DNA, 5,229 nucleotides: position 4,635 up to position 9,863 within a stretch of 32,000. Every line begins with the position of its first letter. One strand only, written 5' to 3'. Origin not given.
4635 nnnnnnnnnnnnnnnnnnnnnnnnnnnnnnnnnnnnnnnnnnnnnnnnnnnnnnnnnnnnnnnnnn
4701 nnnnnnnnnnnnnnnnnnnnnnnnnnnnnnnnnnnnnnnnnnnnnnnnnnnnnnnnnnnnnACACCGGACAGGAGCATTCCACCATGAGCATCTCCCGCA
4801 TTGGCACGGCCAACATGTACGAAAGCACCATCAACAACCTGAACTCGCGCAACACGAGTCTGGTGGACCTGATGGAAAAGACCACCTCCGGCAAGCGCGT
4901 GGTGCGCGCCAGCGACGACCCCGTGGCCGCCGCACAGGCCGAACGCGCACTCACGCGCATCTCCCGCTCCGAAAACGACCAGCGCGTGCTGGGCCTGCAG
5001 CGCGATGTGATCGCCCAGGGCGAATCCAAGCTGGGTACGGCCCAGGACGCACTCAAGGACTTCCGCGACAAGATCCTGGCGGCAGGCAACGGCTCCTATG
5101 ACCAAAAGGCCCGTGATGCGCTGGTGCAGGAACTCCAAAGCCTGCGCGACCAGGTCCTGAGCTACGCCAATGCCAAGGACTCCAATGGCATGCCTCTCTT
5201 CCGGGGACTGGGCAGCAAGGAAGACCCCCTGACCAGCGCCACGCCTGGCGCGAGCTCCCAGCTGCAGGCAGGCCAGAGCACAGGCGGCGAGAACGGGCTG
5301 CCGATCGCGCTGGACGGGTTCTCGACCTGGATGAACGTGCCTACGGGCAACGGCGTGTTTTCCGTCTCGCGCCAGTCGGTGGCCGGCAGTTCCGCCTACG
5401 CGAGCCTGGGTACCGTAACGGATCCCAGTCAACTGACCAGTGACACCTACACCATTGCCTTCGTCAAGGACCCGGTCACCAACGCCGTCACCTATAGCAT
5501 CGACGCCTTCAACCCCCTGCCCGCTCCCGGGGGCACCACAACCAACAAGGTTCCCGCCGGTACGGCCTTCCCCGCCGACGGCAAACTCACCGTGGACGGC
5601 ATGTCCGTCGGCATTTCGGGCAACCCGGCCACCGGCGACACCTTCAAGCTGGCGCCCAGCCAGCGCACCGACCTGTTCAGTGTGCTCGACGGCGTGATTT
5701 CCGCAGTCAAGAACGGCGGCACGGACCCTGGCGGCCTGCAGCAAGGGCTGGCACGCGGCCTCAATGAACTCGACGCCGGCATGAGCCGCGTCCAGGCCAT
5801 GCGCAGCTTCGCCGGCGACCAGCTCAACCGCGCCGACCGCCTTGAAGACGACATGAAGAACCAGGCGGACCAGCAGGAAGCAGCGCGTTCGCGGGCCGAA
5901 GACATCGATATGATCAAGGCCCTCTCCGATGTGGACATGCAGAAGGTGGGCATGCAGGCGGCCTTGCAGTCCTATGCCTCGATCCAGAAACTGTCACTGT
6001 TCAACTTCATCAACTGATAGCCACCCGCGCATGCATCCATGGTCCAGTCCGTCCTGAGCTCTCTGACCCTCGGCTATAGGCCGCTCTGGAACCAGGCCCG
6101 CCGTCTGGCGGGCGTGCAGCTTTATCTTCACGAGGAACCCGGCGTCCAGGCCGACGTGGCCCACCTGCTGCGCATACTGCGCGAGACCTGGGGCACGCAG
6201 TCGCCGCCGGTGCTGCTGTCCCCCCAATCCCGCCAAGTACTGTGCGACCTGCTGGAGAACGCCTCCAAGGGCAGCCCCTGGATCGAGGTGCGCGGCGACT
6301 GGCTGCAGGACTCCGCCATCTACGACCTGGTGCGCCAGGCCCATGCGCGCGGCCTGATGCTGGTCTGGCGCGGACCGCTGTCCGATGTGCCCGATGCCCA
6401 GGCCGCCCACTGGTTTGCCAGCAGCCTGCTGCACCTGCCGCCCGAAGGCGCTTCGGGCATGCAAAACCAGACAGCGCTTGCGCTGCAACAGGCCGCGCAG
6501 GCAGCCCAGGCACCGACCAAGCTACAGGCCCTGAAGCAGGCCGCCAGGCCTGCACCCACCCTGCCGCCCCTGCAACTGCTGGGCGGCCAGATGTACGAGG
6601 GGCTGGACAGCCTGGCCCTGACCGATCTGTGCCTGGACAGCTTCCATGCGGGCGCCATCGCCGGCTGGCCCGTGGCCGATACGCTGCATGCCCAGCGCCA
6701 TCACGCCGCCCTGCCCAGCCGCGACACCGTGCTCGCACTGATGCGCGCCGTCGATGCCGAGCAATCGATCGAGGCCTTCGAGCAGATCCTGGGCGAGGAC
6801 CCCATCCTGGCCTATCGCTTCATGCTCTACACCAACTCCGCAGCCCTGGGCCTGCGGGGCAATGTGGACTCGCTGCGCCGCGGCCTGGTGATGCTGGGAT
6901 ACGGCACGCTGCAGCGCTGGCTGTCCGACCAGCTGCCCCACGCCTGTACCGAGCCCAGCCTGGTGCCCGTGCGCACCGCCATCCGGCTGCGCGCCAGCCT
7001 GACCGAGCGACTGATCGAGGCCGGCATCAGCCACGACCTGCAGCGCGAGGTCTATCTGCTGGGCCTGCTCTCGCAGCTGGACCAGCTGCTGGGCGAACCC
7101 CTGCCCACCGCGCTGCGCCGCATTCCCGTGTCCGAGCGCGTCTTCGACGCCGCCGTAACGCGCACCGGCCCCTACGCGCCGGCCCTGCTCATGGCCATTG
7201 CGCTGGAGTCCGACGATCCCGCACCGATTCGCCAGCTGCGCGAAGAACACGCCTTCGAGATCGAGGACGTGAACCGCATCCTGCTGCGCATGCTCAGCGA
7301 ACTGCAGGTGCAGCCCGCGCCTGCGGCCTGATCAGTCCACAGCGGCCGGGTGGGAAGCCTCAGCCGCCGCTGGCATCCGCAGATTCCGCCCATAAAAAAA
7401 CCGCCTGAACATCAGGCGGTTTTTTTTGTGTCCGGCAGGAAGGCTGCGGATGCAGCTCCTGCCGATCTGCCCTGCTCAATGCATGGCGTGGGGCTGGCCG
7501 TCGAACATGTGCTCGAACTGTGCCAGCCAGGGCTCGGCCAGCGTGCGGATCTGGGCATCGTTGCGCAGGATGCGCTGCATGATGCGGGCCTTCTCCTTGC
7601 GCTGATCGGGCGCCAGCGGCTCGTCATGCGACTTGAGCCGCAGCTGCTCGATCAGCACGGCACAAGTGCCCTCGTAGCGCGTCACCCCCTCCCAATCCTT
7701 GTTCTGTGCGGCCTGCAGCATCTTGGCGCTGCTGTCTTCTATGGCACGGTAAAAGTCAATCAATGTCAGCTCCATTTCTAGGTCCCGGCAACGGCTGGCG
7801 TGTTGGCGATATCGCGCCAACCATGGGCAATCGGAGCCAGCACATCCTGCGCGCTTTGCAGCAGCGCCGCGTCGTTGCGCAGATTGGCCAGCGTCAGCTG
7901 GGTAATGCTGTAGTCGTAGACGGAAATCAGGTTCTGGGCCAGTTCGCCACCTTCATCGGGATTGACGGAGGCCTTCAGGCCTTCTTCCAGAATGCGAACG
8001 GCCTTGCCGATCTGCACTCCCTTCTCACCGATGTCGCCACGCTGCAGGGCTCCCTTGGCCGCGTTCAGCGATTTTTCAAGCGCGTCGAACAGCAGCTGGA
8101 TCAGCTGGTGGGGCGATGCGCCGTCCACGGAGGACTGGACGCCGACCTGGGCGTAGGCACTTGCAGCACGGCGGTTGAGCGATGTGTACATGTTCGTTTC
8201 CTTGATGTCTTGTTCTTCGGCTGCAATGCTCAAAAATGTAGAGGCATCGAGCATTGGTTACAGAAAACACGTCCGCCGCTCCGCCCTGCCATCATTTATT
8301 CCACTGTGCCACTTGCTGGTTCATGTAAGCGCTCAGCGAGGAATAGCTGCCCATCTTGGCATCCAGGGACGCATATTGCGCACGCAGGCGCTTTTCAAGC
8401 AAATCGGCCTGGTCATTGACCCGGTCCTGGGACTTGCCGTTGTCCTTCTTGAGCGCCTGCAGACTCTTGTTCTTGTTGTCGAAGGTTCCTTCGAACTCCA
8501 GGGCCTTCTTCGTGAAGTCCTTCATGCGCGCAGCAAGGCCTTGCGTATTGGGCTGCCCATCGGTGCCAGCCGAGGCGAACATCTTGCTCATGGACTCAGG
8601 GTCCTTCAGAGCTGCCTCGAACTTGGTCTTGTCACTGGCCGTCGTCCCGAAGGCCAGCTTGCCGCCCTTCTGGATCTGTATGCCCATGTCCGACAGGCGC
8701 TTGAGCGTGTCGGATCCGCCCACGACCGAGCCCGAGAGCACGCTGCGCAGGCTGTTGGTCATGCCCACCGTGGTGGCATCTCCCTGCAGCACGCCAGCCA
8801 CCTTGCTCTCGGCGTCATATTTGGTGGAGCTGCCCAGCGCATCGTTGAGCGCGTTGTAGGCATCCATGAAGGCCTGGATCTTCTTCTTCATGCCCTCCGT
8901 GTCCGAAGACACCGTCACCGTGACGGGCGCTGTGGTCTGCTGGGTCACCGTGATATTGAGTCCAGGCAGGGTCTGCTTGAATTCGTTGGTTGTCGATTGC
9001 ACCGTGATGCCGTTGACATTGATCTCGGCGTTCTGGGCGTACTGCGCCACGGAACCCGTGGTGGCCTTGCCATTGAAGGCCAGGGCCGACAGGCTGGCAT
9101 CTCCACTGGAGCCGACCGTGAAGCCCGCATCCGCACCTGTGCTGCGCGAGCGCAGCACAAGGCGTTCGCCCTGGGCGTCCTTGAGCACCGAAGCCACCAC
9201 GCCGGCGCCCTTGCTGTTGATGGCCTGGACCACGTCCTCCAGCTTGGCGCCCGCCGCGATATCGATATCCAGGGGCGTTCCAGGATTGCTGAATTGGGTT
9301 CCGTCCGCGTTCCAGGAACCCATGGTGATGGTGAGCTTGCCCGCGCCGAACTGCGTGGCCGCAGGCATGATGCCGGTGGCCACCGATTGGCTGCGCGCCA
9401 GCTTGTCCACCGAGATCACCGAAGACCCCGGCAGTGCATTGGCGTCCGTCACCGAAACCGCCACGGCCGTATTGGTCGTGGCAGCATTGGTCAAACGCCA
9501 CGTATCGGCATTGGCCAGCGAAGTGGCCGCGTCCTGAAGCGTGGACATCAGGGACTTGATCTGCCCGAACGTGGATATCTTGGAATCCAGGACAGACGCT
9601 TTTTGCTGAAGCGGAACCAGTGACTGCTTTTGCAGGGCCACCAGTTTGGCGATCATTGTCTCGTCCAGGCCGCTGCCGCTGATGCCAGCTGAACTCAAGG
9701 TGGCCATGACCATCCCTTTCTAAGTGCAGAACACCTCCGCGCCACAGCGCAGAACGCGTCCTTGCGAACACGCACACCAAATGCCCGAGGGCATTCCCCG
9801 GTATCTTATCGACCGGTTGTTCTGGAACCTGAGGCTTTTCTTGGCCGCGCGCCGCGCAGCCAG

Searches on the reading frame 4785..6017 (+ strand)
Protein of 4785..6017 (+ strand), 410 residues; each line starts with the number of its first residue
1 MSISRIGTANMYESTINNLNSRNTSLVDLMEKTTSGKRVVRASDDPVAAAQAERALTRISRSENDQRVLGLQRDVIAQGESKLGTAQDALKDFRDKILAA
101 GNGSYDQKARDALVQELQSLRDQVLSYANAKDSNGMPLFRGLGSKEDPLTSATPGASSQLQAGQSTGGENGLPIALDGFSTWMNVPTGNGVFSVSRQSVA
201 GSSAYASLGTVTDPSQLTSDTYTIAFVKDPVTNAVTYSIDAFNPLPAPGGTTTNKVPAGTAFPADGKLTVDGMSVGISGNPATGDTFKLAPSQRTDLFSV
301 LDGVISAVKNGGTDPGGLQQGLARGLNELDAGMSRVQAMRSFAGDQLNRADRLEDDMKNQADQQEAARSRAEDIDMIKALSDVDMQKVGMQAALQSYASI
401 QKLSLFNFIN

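Call 49: search_protein_families(library=pfam, proteins=[window:4785-6017:+], max_evalue=0.001)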
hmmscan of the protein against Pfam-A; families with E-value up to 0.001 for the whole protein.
window:4785-6017:+ (410 aa): 3 families
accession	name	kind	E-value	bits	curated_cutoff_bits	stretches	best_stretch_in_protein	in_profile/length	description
PF00669.25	Flagellin_N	-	7.9e-19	68.5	26.6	1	7-141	2-136/139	Bacterial flagellin N-terminal helical region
PF00700.27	Flagellin_C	-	3.7e-05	24.4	23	1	329-408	4-85/86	Bacterial flagellin C-terminal helical region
PF21158.3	flgK_1st_1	-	3.8e-05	24.1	24.2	0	263-291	53-81/81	Flagellar hook-associated protein 1, D2-like domain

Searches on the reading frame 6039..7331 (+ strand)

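Call 5: search_protein_families(library=pfam, proteins=[window:6039-7331:+], max_evalue=0.01)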
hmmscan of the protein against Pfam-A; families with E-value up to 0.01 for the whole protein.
window:6039-7331:+ (430 aa): 1 family
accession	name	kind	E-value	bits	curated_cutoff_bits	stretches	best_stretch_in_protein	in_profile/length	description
PF08668.18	HDOD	-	1.7e-06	28.1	22.9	1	229-293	6-71/196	HDOD domain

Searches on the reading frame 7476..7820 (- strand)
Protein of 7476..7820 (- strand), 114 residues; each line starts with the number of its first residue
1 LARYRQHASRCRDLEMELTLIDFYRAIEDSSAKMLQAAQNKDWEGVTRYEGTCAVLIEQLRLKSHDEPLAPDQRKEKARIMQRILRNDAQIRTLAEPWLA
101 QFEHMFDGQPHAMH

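Call 49: search_protein_families(library=pfam, proteins=[window:7476-7820:-], max_evalue=0.001)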
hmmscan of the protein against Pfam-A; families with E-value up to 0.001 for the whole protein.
window:7476-7820:- (114 aa): 1 family
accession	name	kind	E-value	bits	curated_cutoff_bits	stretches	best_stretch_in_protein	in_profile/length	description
PF05400.18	FliT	-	2.8e-20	73.4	29.5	1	34-105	1-71/85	Flagellar protein FliT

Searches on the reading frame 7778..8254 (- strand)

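Call 49: search_protein_families(library=pfam, proteins=[window:7778-8254:-], max_evalue=0.001)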
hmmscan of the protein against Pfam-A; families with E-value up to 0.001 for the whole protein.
window:7778-8254:- (158 aa): 1 family
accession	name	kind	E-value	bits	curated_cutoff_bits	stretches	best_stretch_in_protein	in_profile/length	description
PF02561.19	FliS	-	2.9e-32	111.8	26.7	1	32-149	2-114/115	Flagellar protein FliS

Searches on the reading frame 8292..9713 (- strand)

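Call 5: search_protein_families(library=pfam, proteins=[window:8292-9713:-], max_evalue=0.01)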
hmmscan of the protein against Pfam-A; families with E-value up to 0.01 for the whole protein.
window:8292-9713:- (473 aa): 3 families
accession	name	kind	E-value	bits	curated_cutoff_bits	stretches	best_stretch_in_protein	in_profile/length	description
PF07195.17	FliD_C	-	2.5e-46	158.5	25.4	1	226-457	1-234/236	Flagellar hook-associated protein 2 C-terminus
PF02465.23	FliD_N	-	5.6e-15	56.2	24.8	1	14-109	1-97/97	Flagellar hook-associated protein 2 N-terminus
PF07196.18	Flagellin_IN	-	9.2e-09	35.8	22.7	1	145-189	8-53/55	Flagellin hook IN motif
